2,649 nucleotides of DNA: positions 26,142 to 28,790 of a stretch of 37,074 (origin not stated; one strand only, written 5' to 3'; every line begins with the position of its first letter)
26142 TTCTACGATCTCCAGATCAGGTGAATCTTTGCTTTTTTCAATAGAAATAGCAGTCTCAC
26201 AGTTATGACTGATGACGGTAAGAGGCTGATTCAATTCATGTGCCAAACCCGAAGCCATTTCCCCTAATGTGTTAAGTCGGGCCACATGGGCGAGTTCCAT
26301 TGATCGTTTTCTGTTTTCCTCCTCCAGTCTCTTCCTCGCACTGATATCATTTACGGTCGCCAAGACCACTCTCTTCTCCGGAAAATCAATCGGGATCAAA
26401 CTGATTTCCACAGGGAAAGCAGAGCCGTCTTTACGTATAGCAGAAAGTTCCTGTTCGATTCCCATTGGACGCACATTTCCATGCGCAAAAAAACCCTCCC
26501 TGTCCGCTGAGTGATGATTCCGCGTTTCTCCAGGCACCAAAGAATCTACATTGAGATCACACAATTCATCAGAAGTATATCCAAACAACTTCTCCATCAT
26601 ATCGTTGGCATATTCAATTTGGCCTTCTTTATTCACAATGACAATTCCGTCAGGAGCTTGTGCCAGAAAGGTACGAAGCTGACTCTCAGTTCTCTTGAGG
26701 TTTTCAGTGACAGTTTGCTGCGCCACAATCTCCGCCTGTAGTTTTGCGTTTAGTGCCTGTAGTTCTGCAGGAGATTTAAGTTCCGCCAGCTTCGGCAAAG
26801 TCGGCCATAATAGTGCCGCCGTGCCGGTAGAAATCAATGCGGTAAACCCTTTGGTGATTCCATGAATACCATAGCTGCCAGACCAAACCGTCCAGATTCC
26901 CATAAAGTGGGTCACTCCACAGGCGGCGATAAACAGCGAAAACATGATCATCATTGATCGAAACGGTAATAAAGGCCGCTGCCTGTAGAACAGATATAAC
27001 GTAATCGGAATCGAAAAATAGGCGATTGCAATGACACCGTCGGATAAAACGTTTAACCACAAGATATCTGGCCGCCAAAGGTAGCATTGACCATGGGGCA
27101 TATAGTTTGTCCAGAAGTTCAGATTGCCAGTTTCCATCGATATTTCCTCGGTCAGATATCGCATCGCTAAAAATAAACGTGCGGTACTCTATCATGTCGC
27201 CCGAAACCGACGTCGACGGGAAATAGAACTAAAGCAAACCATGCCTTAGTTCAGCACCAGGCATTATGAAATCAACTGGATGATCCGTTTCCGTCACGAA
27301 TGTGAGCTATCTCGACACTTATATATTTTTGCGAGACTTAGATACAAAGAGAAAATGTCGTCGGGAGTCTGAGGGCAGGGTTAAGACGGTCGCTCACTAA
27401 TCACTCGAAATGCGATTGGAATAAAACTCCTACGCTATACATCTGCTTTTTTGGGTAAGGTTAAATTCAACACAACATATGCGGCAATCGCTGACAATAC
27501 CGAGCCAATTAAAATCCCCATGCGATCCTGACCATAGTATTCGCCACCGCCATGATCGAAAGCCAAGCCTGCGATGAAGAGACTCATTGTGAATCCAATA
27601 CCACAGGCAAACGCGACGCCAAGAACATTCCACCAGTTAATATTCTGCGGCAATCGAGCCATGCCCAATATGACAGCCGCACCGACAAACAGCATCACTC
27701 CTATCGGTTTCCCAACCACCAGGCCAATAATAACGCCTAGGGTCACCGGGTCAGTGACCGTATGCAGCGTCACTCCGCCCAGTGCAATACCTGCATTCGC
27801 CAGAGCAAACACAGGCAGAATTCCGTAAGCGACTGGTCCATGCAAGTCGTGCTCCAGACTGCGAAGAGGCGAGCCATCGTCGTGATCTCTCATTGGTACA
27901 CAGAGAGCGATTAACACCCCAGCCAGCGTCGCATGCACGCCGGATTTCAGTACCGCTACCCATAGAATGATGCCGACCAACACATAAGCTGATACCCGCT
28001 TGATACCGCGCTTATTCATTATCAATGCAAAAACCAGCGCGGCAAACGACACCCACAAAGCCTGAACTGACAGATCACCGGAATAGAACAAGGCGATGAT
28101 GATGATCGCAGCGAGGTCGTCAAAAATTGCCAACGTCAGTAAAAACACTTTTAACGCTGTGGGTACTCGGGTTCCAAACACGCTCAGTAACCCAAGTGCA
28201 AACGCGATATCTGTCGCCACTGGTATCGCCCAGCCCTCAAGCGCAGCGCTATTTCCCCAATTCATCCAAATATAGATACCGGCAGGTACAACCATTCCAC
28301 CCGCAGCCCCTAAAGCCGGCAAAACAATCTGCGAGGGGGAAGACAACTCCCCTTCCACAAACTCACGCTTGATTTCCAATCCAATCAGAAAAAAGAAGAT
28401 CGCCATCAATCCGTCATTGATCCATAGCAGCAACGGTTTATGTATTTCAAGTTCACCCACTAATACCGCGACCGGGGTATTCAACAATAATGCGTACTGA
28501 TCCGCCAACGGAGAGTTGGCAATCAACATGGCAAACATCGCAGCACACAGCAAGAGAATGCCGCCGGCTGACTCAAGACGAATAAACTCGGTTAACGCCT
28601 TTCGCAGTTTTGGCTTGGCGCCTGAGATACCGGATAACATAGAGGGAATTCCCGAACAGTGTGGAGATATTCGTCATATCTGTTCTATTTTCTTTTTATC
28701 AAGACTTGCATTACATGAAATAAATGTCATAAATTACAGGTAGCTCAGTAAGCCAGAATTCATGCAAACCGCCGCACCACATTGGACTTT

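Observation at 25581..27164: Plant-type ethylene-binding domain on a gammaproteobacterial PAS histidine kinase paired with a FixJ regulator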

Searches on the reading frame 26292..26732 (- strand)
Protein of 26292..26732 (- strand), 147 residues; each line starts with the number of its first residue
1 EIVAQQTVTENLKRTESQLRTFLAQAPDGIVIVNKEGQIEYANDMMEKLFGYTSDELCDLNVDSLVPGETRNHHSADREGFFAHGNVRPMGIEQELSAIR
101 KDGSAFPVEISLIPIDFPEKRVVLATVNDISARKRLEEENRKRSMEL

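Call 39: search_solved_structures(query=window:26292-26732:-, max_evalue=0.001, show_alignments=5)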
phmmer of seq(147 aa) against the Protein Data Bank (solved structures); distinct sequences matched with E-value up to 0.001: 24.
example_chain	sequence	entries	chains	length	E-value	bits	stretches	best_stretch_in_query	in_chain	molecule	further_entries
1d06_A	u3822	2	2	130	2.3e-12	50.6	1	9-113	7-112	nitrogen fixation regulatory protein fixL | FIXL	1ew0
1v9y_A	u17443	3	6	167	1.1e-10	45.1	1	23-141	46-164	Heme pas sensor protein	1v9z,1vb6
9cdr_A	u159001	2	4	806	2.5e-10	44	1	24-142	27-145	Oxygen sensor protein DosP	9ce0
9cmf_A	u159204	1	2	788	2.9e-10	43.8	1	25-142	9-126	Oxygen sensor protein DosP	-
10jx_A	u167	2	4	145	3.6e-10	43.5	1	22-125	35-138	Multi-sensor signal transduction histidine kinase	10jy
9bgv_A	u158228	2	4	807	4.8e-10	43.1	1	24-142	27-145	Oxygen sensor protein DosP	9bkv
9clo_A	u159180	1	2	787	5.5e-10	42.9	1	25-142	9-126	Oxygen sensor protein DosP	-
8js5_A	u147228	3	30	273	9.1e-10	42.2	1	7-129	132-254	Sensor protein FixL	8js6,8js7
2cmn_A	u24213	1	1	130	1.6e-09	41.4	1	16-121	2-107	SENSOR PROTEIN FIXL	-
1s66_L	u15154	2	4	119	1.7e-09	41.3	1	24-130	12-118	Hypothetical protein yddU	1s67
1dp6_A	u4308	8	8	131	2.4e-09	40.8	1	16-121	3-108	FIXL PROTEIN | SENSOR PROTEIN FIXL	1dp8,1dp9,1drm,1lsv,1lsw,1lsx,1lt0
1y28_A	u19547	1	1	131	4.5e-09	39.9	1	16-121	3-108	Sensor protein fixL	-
29lw_A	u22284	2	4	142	1.8e-07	34.7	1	19-139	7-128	Sensory box protein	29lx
8a33_A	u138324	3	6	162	2.2e-07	34.5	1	19-139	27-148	Sensory box protein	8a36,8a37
3sw1_A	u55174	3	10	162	2.2e-07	34.5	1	19-139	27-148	Sensory box protein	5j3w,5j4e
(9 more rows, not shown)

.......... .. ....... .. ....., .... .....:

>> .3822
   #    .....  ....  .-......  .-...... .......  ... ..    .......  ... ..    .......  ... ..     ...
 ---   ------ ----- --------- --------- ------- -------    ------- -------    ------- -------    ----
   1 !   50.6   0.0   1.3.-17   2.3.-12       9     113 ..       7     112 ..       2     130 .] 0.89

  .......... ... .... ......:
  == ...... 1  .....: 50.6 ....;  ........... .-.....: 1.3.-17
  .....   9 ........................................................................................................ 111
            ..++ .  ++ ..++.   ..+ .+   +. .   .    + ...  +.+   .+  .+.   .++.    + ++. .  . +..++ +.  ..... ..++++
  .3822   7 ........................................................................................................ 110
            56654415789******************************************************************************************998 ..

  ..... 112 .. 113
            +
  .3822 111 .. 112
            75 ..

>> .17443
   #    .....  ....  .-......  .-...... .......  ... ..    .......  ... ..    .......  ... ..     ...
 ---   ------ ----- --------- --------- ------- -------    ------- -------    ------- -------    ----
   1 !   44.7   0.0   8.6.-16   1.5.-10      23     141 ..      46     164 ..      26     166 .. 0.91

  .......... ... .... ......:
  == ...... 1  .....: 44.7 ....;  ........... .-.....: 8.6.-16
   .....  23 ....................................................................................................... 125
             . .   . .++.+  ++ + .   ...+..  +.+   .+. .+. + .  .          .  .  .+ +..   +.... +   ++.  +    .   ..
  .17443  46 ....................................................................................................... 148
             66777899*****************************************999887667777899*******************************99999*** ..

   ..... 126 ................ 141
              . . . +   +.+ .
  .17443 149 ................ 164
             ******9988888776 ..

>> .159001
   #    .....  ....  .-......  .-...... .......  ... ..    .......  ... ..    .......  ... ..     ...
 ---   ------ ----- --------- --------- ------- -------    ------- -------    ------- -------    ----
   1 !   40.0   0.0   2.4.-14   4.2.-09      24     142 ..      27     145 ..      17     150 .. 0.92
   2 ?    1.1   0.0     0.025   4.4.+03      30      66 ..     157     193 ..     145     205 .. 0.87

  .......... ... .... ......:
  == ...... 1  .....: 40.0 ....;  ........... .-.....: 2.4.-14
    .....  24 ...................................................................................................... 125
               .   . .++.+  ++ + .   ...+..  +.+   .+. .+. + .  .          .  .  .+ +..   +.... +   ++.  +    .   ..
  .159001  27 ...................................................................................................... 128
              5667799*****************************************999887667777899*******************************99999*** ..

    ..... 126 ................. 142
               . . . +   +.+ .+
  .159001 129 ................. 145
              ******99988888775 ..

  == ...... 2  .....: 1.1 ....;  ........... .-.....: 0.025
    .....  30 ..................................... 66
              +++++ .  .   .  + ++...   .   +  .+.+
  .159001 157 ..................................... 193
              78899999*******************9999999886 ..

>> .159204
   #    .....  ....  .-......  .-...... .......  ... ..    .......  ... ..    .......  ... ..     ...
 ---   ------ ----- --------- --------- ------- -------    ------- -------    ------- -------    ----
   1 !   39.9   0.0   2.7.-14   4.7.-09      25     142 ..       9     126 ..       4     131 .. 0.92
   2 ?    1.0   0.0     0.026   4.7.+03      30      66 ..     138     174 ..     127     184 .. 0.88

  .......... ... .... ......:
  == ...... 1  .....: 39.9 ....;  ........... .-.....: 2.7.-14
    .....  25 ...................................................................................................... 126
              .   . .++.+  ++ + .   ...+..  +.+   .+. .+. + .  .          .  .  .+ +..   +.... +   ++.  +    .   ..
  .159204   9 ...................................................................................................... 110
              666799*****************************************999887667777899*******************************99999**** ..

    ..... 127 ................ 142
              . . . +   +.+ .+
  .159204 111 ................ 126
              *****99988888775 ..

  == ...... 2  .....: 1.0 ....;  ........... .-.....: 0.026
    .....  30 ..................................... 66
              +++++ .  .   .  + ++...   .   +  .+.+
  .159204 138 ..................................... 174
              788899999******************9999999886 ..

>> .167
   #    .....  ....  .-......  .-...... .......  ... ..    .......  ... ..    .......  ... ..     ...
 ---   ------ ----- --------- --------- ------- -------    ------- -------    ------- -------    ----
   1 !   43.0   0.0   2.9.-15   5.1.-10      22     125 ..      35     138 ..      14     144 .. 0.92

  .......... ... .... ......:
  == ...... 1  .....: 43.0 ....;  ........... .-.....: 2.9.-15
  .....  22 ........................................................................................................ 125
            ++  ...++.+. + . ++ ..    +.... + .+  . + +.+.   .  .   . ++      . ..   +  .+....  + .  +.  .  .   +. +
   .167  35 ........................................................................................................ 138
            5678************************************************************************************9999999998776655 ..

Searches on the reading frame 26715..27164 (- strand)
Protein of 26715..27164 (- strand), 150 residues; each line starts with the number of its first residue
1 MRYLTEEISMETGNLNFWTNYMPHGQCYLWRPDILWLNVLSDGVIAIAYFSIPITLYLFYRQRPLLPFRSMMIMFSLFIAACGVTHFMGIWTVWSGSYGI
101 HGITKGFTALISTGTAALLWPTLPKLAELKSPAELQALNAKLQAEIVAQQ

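Call 44: search_dna_similar(query=window:26715-27164:-, collection=plasmids, mode=protein, max_rows=40, max_evalue=1e-8)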
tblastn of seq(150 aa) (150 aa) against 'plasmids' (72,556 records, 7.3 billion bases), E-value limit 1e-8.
Records with a match: 19; places in all: 23; records where one place covers at least 80% of the query: 19.
Best place of each record, by identity: <60% 19.
By first word of the organism name: Azospirillum 7; Acaryochloris 3; Rhodovastum 2; Novosphingobium 2; Kovacikia 1; Pseudanabaena 1; Eleftheria 1; Blastomonas 1; Rhizobium 1.
By predicted mobility (MOB-suite, as given by PLSDB): non-mobilizable 11; mobilizable 5; conjugative 3.
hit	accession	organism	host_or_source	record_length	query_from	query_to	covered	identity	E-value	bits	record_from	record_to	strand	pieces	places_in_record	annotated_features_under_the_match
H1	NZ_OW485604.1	Rhodovastum atsumiense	-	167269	1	142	95%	43.7%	7e-30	120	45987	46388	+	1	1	PAS domain S-box protein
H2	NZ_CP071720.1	Acaryochloris sp. 'Moss Beach'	culture,intertidal zone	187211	14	150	91%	44.5%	1e-32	128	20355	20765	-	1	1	none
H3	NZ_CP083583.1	Kovacikia minuta CCNUW1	cell culture,fresh water lake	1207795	20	150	87%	46.6%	2e-34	133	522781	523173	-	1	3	record has no annotation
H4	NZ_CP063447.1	Novosphingobium sp. ES2-1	mixed culture,activated sludge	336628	19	150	88%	45.5%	9e-33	128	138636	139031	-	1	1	ATP-binding protein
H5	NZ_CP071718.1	Acaryochloris sp. 'Moss Beach'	culture,intertidal zone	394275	14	150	91%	43.1%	2e-31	124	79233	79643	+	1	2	none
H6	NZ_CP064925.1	Acaryochloris marina S15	cell culture,surface of Pikea pinnata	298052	14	150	91%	43.1%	2e-31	124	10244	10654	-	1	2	GAF domain-containing hybrid sensor histidine kinase/response ...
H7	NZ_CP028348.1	Novosphingobium sp. THN1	cell culture,surface water of Lake Taihu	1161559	19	150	88%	44.7%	3e-32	127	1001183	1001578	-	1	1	record has no annotation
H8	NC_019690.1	Pseudanabaena sp. PCC 7367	-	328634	21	146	84%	44.4%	4e-24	103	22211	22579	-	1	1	PAS domain S-box protein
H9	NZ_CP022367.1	Azospirillum sp. TSH58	single cell,paddy soils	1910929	21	146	84%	43.7%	2e-30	121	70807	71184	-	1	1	record has no annotation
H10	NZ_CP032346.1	Azospirillum brasilense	soil sample,Agricultural field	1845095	21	146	84%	43.7%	4e-30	120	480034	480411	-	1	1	record has no annotation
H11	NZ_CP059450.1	Azospirillum brasilense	Prokaryotes,soil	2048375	19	146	85%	42.2%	4e-28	115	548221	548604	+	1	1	none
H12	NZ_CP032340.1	Azospirillum brasilense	soil sample,Agricultural field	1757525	19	146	85%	42.2%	5e-28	114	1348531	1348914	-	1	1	none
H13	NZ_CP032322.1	Azospirillum argentinense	soil sample,Agricultural field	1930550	21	146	84%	42.9%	7e-30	120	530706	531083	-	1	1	record has no annotation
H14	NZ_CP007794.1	Azospirillum argentinense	Triticum aestivum L.,Root,wheat ...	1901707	21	146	84%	42.9%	1e-29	119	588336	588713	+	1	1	record has no annotation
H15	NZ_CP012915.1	Azospirillum brasilense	Digitaria eriantha,microbe,root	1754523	21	146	84%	42.9%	2e-29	119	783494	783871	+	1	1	none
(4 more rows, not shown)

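Call 46: get_annotated_region(hit=H15, flank=4000)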
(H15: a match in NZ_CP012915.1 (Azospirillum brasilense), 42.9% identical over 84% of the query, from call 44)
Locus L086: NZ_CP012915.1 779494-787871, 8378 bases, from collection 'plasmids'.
description: Azospirillum brasilense strain Sp 7 plasmid ABSP7_p1, complete sequence
organism: Azospirillum brasilense (NCBI taxid 192)
taxonomy: Bacteria; Pseudomonadota; Alphaproteobacteria; Rhodospirillales; Azospirillaceae; Azospirillum; Azospirillum brasilense
host: -; source: Digitaria eriantha,microbe,root; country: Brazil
typing (MOB-suite, as given by PLSDB): non-mobilizable; replicon rep_cluster_622
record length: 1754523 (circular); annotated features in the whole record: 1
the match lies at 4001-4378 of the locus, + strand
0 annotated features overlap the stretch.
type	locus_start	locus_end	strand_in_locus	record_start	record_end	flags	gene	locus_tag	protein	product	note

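Call 50: search_protein_families(library=pfam, proteins=[L086:3962-5539:+, L086:5532-5939:+], max_evalue=0.001)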
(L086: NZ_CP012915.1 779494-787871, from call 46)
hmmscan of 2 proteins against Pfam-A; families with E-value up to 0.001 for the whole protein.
L086:3962-5539:+ (525 aa): 6 families
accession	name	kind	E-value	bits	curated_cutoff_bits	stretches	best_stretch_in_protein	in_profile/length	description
PF25487.1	ETR1_N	-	9.7e-39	132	27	1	27-122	2-97/97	Ethylene receptor 1-like, N-terminal domain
PF02518.31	HATPase_c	-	4e-22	79.2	26.4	1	391-513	2-110/111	Histidine kinase-, DNA gyrase B-, and HSP90-like ATPase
PF08448.16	PAS_4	-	3.7e-15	56.5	23.1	1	155-266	3-110/110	PAS fold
PF00512.31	HisKA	-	1.8e-10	41.2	26.9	1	280-347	2-64/66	His Kinase A (phospho-acceptor) domain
PF13426.13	PAS_9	-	1.3e-05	25.8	27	1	167-263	7-103/103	PAS domain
PF00989.32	PAS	-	0.00017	22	22.6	1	148-261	2-113/113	PAS fold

L086:5532-5939:+ (135 aa): 2 families
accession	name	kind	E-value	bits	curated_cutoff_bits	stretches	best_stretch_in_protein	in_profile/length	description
PF00072.30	Response_reg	-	5.3e-20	72.1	30.2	1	11-122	1-109/111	Response regulator receiver domain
PF23198.2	PDE8A_N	-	0.00026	21.4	29.6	1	26-77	28-80/147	PDE8A-like, N-terminal domain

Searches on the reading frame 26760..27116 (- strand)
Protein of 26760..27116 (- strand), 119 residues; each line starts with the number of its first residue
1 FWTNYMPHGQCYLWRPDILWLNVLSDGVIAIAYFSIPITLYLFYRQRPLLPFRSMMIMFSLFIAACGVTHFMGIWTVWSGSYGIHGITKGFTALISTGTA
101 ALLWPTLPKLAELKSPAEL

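Call 26: find_related_loci(query=A3, collection=genome_contigs, flank=8000)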
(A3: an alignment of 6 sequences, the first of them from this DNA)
Query A3 (119 aa) in genome_contigs; peptide patterns used: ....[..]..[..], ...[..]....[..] (x = any residue, [..] = any of these).
599 stretches matched a pattern (row limit reached: there are more); 587 encode a relative of the query (tblastn E <= 1e-3); the best 80 are kept; 80 distinct loci.
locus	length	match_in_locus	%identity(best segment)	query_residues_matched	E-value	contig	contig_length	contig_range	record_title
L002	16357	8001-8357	60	1-119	2e-48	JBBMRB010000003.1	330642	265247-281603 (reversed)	Gammaproteobacteria bacterium AS21 isolate_21_3, whole genome shotgun sequence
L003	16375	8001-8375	58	1-119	3e-48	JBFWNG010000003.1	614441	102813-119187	MAG: Oligoflexales bacterium isolate CA_2019_TPBF_107 NODE_92_length_614441_cov_17.100149_TPBF, whole genome shotgun seq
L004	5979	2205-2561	56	1-119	2e-46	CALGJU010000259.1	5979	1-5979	MAG: uncultured Granulosicoccaceae bacterium isolate H3_Bin_Bin_39_sub_1_1 genome assembly, contig: c_000000414428, whol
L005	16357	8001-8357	57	1-119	1e-46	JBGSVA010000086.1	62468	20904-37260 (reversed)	MAG: Thermodesulfobacteriota bacterium isolate JTS-AC446 k141_2554879, whole genome shotgun sequence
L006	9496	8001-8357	53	1-119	1e-45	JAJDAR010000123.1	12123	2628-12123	MAG: Deltaproteobacteria bacterium isolate OFTM245 OFTM245_122, whole genome shotgun sequence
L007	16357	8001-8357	54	1-119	4e-45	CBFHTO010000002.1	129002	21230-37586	MAG: Glaciecola sp. isolate Co_bin_144_indper genome assembly, contig: Co_bin_144_indper_c2, whole genome shotgun sequen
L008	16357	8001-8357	51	1-119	2e-44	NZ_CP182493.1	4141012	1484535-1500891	Catenovulum sp. SX2 chromosome, complete genome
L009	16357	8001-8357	55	1-119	3e-44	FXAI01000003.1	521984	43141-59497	Alteromonadaceae bacterium Bs31 genome assembly, contig: K381DRAFT_scaffold00003.3, whole genome shotgun sequence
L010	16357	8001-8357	51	1-119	1e-43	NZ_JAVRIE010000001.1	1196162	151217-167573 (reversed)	Brumicola blandensis strain W409 1, whole genome shotgun sequence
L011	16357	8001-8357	50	1-119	8e-44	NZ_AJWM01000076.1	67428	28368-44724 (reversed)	Catenovulum agarivorans YM01 Scaffold23_1, whole genome shotgun sequence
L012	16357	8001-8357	50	1-119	3e-43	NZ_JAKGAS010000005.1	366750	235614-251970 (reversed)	Paraglaciecola algarum strain G1-23 NODE_5_length_366750_cov_323.944223, whole genome shotgun sequence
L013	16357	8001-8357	52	1-119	1e-42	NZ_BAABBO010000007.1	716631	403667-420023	Allohahella marinimesophila strain JCM 17555 sequence07, whole genome shotgun sequence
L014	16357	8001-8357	49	1-119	3e-42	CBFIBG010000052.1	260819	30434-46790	MAG: Glaciecola sp. isolate Co_bin_635_orig genome assembly, contig: Co_bin_635_orig_Co_c_000002239172, whole genome sho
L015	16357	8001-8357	53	1-119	3e-42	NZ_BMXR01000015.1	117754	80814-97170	Saccharospirillum salsuginis strain KCTC 22169 sequence15, whole genome shotgun sequence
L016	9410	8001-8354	50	2-119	2e-42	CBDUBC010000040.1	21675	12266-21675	MAG TPA_asm: uncultured bacterium isolate ERR2431953_binner23_Refined_63 genome assembly, contig: ERZ23880187.1209, whol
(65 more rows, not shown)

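Call 60: predict_structure(alignment_id=A2)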
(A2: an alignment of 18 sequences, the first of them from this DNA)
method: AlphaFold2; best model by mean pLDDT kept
length: 119 residues; sequences in the alignment: 18
mean_pLDDT: 89.1   pTM: 0.77
mean pLDDT of the five models: 89.1, 86.2, 84.4, 83.3, 82.0
residues with pLDDT >= 90: 64; 70-90: 52; 50-70: 3; < 50: 0
segments of 3 or more residues with pLDDT < 50: none
pLDDT, mean of each block of 10 residues (from residue 1): 78 87 96 96 86 87 96 90 90 95 88 77
secondary structure, 60 per line:
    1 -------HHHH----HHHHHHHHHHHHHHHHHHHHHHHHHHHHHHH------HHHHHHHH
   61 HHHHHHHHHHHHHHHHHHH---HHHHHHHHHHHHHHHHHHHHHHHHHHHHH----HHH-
elements in order: H8-11 H16-46 H53-79 H83-111

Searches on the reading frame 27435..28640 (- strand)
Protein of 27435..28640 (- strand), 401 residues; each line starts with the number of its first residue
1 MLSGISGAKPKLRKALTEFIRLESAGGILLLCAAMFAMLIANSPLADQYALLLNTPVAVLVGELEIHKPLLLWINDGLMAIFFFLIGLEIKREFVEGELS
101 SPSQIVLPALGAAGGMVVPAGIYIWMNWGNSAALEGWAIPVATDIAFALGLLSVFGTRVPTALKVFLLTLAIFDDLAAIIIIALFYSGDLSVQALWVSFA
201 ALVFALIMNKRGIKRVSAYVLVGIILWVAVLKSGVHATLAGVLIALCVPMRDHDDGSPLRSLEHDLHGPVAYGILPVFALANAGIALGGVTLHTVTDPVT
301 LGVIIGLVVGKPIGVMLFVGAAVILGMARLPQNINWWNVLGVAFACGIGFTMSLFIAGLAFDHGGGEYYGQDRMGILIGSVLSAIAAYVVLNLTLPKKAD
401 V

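Call 3: search_protein_families(library=pfam, proteins=[window:27435-28640:-], max_evalue=0.01)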
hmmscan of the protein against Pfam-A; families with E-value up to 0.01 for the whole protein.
window:27435-28640:- (401 aa): 1 family
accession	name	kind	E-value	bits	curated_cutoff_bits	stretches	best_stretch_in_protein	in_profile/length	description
PF06965.17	Na_H_antiport_1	-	7.4e-145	483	23.5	1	18-391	2-374/374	Na+/H+ antiporter 1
